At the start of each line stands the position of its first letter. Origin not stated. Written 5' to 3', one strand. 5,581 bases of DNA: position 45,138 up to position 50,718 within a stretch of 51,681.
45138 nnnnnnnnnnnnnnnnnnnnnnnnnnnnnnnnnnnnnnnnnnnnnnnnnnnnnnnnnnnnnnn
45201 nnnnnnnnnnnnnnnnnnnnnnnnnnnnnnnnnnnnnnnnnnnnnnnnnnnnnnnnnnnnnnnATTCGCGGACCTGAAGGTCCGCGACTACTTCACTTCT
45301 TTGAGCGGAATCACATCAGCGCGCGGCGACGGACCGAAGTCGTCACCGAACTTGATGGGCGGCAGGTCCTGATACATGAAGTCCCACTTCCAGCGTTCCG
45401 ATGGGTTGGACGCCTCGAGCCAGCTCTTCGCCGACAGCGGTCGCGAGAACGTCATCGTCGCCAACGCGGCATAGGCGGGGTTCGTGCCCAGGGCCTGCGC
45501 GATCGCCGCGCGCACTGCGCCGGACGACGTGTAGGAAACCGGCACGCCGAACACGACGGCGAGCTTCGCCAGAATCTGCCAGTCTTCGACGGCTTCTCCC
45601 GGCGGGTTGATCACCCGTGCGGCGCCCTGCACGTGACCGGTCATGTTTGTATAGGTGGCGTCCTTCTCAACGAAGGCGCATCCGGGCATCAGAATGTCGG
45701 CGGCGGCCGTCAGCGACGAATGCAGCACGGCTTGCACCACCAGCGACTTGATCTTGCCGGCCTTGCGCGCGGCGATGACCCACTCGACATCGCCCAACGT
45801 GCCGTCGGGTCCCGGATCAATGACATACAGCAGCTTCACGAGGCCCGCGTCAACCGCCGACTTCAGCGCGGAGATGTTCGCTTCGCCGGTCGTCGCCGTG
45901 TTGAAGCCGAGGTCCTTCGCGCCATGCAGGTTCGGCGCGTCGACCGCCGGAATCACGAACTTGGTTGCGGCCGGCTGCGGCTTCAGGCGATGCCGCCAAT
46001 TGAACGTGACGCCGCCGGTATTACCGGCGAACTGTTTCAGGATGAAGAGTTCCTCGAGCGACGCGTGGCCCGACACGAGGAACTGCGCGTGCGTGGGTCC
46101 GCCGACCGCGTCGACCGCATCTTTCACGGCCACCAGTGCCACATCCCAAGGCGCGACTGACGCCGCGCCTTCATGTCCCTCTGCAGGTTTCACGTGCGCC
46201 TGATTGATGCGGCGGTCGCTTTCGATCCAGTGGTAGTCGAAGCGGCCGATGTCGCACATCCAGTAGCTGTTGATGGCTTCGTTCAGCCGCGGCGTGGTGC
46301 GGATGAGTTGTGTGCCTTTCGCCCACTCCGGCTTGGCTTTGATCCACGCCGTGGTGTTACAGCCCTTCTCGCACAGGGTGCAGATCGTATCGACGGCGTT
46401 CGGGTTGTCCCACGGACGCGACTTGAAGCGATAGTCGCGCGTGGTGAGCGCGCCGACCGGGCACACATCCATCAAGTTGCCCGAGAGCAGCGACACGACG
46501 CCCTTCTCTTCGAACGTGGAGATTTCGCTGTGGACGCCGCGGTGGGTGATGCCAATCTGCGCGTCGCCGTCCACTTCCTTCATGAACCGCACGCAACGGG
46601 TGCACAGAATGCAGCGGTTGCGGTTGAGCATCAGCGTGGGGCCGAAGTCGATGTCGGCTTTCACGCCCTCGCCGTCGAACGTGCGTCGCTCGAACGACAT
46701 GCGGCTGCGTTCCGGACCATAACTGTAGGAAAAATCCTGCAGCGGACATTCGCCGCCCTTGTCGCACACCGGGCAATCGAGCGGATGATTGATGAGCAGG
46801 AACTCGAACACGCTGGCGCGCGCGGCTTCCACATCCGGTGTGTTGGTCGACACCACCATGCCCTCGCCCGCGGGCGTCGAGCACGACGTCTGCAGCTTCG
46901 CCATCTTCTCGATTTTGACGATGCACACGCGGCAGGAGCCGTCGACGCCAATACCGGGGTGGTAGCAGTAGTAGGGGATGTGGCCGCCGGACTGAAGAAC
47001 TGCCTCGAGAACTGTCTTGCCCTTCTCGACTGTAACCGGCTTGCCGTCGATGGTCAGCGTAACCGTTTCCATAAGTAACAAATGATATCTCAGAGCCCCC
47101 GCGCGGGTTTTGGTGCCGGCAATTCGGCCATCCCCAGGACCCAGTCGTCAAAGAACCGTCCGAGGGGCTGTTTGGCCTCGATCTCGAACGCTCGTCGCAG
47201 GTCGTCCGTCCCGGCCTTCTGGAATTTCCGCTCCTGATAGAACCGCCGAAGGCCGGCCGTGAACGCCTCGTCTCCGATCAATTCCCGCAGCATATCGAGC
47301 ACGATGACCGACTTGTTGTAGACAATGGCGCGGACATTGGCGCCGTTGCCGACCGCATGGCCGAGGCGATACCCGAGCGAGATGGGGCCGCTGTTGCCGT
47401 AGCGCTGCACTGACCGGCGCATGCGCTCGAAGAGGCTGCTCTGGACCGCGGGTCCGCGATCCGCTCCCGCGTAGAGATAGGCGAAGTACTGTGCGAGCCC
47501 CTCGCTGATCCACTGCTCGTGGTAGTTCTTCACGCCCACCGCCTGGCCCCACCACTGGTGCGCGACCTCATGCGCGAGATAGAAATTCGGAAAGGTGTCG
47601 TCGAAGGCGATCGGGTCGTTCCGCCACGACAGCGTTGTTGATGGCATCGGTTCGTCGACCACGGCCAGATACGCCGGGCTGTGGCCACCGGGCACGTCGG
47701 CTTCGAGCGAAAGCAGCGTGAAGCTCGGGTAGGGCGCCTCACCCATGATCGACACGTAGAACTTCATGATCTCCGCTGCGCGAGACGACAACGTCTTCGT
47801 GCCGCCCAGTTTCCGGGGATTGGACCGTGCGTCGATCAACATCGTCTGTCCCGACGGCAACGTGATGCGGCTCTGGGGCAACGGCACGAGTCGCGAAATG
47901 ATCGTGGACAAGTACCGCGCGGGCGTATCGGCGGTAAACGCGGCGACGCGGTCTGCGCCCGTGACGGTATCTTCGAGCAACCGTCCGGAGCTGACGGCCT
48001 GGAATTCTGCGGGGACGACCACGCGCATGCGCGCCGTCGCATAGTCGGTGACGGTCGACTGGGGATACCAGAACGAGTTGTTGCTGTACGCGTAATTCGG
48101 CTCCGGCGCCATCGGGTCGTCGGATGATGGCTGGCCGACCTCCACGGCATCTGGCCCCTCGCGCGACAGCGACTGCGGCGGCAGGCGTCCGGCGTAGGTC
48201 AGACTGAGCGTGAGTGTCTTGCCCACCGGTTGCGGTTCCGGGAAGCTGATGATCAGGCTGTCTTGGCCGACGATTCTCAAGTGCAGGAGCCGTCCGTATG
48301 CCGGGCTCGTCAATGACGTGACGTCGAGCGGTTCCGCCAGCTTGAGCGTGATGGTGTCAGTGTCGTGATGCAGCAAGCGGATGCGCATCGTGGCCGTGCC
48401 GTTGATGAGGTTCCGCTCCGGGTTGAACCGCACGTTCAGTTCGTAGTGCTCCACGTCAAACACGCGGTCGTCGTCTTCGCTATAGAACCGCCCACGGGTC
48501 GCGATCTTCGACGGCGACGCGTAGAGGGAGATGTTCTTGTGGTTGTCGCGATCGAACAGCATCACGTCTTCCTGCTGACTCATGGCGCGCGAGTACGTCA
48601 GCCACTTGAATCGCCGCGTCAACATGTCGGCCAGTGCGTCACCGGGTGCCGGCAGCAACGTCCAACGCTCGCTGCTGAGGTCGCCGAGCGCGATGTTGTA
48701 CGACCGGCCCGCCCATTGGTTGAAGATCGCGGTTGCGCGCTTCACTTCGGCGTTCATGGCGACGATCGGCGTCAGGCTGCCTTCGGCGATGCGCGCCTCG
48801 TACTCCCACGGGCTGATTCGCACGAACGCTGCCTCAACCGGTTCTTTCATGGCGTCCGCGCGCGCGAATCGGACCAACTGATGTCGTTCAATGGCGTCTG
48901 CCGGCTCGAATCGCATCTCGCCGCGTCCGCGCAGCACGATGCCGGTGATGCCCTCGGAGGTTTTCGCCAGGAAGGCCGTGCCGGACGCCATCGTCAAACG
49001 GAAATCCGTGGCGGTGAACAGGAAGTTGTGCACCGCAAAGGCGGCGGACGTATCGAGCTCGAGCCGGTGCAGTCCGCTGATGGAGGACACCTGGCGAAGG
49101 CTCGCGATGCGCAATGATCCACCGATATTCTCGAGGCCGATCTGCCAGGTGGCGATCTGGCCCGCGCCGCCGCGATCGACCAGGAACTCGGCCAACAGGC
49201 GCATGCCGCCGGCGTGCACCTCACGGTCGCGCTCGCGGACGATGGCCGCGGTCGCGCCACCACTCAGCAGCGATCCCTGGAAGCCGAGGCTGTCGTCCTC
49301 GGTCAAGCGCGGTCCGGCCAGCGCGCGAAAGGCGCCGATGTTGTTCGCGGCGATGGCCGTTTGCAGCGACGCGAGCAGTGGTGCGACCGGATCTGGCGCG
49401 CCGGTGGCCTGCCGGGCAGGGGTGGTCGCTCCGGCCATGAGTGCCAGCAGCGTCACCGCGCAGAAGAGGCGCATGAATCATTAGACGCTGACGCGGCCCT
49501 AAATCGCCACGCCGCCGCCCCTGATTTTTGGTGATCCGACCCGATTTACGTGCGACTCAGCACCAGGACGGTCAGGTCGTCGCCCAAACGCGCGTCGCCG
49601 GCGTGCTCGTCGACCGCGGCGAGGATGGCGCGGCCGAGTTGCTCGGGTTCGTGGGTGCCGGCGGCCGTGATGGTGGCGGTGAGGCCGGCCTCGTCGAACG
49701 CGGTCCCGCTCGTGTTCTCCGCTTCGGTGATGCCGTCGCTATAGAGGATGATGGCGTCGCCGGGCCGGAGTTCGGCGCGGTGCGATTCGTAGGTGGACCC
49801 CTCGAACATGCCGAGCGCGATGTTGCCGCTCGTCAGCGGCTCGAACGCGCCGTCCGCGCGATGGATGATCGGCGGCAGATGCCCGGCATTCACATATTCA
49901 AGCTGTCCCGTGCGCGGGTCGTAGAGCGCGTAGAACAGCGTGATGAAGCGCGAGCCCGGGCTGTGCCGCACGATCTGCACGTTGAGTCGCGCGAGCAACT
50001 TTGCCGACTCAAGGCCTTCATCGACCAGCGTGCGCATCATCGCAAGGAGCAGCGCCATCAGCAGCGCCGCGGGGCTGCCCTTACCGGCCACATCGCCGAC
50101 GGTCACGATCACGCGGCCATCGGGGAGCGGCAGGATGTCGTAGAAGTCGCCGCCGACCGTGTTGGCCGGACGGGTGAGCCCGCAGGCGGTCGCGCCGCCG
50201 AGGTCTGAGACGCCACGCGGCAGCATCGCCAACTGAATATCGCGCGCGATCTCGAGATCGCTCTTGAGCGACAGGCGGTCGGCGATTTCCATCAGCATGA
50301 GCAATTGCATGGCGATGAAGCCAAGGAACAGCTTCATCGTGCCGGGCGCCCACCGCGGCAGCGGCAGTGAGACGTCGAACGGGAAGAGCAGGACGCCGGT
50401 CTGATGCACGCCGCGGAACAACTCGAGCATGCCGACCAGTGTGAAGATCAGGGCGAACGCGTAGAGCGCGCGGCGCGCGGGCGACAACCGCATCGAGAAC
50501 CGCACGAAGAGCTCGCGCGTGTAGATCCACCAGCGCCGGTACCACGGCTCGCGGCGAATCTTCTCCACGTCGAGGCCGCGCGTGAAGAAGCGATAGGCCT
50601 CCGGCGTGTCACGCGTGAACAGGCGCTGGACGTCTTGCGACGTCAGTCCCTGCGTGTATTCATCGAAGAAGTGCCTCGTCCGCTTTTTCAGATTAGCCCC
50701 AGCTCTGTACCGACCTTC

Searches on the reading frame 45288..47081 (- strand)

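Call 49: search_protein_families(library=pfam, proteins=[window:45288-47081:-], max_evalue=0.00001)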
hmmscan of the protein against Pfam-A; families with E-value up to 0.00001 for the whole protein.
window:45288-47081:- (597 aa): 5 families
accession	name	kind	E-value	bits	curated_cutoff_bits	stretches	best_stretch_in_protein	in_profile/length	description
PF22117.2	Fer4_Nqo3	-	1.2e-25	89.9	27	1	147-213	1-67/67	NADH-quinone oxidoreductase subunit 3, ferredoxin-like domain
PF13510.11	Fer2_4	-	1.6e-20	73.4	22.8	1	5-81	2-81/82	2Fe-2S iron-sulfur cluster binding domain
PF00384.28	Molybdopterin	-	5.2e-20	72.2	24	1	400-508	244-351/353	Molybdopterin oxidoreductase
PF10588.14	NADH-G_4Fe-4S_3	-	2.7e-16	59.2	27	1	88-127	1-40/40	NADH-ubiquinone oxidoreductase-G iron-sulfur binding region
PF00111.32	Fer2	-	4.2e-08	33.4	21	1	10-60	2-50/77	2Fe-2S iron-sulfur cluster binding domain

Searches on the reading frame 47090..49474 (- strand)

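Call 49: search_protein_families(library=pfam, proteins=[window:47090-49474:-], max_evalue=0.00001)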
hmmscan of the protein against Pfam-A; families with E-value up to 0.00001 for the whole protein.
window:47090-49474:- (794 aa): 1 family
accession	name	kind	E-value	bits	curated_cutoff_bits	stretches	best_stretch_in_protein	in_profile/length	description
PF01433.26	Peptidase_M1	-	2.9e-20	73.3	27.7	1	633-778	71-218/218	Peptidase family M1 domain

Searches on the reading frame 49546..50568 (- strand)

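Call 49: search_protein_families(library=pfam, proteins=[window:49546-50568:-], max_evalue=0.00001)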
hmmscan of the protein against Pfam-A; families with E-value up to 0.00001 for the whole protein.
window:49546-50568:- (340 aa): 1 family
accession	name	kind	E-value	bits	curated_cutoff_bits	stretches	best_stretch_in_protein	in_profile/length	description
PF07228.17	SpoIIE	-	2.5e-55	187.8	25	1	149-339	1-191/192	Stage II sporulation protein E (SpoIIE)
